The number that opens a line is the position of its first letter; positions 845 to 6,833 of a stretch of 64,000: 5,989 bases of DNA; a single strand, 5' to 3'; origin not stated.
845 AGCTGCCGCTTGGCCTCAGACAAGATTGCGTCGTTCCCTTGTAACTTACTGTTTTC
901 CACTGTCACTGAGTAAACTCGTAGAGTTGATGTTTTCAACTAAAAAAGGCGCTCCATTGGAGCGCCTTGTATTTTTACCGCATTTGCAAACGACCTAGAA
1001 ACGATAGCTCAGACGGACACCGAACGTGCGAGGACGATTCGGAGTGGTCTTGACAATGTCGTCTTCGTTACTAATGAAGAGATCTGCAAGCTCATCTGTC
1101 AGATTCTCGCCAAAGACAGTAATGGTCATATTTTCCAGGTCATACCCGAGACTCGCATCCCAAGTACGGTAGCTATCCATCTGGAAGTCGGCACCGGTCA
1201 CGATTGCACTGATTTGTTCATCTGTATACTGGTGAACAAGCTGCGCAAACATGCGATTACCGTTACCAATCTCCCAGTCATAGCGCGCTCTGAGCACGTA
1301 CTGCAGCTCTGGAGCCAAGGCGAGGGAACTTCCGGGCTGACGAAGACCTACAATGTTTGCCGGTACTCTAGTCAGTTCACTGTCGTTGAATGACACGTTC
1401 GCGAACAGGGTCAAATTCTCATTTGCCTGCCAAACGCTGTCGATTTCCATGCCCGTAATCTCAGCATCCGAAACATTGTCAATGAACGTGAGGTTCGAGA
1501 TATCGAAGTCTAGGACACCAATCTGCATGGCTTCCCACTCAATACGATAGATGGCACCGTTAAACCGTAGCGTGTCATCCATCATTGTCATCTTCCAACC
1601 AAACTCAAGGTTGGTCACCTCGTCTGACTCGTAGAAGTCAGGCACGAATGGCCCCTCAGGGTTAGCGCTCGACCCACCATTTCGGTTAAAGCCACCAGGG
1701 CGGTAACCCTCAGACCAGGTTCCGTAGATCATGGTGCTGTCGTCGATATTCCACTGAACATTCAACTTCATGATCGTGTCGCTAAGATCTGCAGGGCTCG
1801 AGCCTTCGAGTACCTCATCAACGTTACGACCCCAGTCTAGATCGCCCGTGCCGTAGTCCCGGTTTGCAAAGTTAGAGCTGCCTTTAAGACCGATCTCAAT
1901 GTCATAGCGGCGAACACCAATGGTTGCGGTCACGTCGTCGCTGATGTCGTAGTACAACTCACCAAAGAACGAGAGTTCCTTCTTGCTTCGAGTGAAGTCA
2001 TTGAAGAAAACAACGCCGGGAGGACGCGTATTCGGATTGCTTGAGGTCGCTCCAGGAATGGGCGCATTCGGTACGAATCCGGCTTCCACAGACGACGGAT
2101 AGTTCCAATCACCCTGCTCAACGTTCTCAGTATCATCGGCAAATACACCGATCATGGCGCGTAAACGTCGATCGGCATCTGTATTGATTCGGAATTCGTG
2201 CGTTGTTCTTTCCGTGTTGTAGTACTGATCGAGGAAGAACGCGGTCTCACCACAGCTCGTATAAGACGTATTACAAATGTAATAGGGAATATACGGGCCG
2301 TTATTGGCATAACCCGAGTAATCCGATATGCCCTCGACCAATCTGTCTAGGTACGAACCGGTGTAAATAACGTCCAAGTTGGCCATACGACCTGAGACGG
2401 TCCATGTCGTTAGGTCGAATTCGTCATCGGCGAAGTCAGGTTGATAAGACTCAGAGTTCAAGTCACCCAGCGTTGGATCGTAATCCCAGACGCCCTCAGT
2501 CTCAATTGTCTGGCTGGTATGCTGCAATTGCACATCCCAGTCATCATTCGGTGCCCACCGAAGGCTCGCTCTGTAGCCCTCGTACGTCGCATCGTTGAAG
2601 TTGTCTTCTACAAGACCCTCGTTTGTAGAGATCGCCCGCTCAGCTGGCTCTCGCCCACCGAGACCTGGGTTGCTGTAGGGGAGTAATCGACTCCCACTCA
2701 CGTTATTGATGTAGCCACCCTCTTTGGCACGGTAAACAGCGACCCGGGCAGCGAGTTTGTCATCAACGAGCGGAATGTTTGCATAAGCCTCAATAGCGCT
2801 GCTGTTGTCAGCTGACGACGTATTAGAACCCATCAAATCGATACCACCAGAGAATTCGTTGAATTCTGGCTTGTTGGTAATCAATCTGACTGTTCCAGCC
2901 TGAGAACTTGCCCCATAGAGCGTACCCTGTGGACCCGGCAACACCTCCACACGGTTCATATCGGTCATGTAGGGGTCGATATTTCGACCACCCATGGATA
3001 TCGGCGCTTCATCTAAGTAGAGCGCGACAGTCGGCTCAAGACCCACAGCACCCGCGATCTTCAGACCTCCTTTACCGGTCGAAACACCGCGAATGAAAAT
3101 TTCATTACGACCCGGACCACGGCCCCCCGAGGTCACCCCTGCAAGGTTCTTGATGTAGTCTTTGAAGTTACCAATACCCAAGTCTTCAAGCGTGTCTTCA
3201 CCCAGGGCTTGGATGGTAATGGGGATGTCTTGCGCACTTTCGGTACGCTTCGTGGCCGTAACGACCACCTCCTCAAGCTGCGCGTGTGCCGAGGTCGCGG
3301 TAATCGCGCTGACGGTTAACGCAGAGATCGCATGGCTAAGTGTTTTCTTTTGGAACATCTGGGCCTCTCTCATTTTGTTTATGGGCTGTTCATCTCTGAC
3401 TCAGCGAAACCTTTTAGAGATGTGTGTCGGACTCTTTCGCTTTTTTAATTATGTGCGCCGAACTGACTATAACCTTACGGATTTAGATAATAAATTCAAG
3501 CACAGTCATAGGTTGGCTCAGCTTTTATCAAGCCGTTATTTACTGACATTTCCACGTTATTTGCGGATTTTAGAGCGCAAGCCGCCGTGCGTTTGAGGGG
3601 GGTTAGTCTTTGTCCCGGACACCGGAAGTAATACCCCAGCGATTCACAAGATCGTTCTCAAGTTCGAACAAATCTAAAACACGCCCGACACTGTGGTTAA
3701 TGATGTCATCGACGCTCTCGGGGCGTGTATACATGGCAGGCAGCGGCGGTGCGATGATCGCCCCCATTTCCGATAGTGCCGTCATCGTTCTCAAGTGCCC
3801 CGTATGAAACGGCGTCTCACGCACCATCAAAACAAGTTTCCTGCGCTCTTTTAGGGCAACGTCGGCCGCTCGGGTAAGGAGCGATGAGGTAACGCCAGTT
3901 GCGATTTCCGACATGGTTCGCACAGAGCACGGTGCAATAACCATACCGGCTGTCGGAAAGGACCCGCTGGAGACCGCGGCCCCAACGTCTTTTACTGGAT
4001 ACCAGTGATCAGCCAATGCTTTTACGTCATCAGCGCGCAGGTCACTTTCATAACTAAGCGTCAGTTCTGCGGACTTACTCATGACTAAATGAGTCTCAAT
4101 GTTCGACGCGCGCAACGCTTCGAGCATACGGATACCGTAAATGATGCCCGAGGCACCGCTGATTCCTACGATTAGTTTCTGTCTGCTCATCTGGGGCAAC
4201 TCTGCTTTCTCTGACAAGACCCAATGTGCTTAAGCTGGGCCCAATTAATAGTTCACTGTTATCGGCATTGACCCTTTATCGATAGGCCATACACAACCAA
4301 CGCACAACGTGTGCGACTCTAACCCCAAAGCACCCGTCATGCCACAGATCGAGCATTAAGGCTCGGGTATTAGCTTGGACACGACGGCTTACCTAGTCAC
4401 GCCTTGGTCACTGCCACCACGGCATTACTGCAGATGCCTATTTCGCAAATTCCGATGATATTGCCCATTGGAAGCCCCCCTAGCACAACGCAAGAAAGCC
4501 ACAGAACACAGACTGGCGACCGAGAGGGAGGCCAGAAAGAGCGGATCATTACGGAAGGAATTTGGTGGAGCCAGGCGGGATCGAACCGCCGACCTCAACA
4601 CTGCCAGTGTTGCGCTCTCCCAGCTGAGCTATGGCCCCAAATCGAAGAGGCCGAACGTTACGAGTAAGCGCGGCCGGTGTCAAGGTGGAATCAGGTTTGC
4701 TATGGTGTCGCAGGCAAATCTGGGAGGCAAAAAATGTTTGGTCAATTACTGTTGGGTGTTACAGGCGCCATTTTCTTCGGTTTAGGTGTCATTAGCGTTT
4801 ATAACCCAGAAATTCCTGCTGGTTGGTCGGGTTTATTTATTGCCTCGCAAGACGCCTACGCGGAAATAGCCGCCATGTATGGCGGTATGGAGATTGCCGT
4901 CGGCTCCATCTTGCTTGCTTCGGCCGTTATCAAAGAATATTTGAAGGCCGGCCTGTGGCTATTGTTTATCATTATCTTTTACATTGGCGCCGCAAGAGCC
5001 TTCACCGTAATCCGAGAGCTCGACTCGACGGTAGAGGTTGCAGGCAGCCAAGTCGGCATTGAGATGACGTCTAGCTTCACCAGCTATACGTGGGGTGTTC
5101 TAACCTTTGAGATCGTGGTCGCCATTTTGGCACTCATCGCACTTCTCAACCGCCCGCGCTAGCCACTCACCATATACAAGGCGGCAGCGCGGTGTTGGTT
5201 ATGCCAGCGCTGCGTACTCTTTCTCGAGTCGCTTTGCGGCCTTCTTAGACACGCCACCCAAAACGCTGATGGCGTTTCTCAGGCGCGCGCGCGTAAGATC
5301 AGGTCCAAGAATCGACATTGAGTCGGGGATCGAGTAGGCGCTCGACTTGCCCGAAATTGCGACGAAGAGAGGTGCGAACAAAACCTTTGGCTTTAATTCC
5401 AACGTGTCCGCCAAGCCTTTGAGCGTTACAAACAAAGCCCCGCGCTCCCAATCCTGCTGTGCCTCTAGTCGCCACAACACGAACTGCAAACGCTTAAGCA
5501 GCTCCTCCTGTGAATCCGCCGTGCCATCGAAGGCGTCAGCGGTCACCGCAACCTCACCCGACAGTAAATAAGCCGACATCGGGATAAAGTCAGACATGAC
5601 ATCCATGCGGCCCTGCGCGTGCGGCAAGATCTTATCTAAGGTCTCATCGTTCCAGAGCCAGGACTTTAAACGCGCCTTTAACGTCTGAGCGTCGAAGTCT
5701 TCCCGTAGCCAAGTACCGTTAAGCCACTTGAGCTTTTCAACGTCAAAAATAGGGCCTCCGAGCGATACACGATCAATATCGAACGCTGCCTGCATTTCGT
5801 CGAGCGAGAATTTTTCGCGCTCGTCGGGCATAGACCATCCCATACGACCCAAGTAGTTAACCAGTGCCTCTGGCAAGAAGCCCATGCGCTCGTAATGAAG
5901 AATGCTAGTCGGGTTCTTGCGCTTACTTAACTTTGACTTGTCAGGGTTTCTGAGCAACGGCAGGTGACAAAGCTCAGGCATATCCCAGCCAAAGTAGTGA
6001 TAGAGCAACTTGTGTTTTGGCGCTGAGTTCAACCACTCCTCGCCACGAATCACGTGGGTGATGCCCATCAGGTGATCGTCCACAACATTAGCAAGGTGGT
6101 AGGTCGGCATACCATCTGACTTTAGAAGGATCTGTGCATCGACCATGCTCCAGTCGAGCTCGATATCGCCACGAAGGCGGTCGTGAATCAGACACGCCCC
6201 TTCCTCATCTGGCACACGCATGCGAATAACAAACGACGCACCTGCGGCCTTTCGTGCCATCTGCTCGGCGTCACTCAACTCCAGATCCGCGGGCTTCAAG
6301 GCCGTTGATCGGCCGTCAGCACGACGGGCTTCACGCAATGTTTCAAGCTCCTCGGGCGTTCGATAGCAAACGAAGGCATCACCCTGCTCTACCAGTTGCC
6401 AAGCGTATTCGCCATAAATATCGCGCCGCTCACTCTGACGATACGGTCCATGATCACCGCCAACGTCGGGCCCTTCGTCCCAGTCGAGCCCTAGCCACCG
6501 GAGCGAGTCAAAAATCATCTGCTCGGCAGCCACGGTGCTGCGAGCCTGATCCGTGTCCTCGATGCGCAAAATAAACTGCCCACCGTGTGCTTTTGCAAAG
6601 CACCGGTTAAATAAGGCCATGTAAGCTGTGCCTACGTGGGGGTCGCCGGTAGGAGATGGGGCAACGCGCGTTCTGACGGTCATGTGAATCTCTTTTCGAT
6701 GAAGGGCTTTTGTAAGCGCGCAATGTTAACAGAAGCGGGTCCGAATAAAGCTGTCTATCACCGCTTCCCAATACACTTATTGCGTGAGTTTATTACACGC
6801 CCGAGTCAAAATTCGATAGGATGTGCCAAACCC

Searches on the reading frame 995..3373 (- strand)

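Call 56: search_protein_families(library=pfam, proteins=[window:995-3373:-], max_evalue=0.00001)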
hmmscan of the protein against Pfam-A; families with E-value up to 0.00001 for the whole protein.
window:995-3373:- (792 aa): 2 families
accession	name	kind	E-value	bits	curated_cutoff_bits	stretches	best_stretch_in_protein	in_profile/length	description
PF00593.30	TonB_dep_Rec_b-barrel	-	1e-27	98.6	27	1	256-758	11-436/436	TonB dependent receptor-like, beta-barrel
PF07715.20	Plug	-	1.1e-15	58.5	23.9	1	47-161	2-107/107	TonB-dependent Receptor Plug Domain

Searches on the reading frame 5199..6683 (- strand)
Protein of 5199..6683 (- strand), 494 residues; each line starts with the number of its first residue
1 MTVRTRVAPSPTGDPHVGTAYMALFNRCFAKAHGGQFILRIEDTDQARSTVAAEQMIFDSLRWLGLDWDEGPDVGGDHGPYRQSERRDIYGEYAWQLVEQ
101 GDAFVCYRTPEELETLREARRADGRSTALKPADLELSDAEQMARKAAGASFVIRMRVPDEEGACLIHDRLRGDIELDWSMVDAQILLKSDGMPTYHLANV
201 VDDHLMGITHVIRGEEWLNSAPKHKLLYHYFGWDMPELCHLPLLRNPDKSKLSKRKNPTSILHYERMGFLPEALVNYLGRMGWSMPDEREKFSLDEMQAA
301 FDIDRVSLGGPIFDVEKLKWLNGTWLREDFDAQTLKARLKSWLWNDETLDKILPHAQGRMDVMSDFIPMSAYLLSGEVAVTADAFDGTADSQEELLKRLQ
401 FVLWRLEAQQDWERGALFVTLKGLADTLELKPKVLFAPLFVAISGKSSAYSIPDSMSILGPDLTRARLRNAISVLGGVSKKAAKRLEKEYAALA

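Call 56: search_protein_families(library=pfam, proteins=[window:5199-6683:-], max_evalue=0.00001)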
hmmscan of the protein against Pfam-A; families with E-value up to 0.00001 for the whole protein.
window:5199-6683:- (494 aa): 2 families
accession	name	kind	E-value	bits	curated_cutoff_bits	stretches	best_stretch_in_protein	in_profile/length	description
PF00749.27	tRNA-synt_1c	-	3.5e-102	342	23.4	1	3-320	2-314/314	tRNA synthetases class I (E and Q), catalytic domain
PF19269.4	Anticodon_2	-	1.1e-30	107.3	23.6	1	337-472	4-141/141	Anticodon binding domain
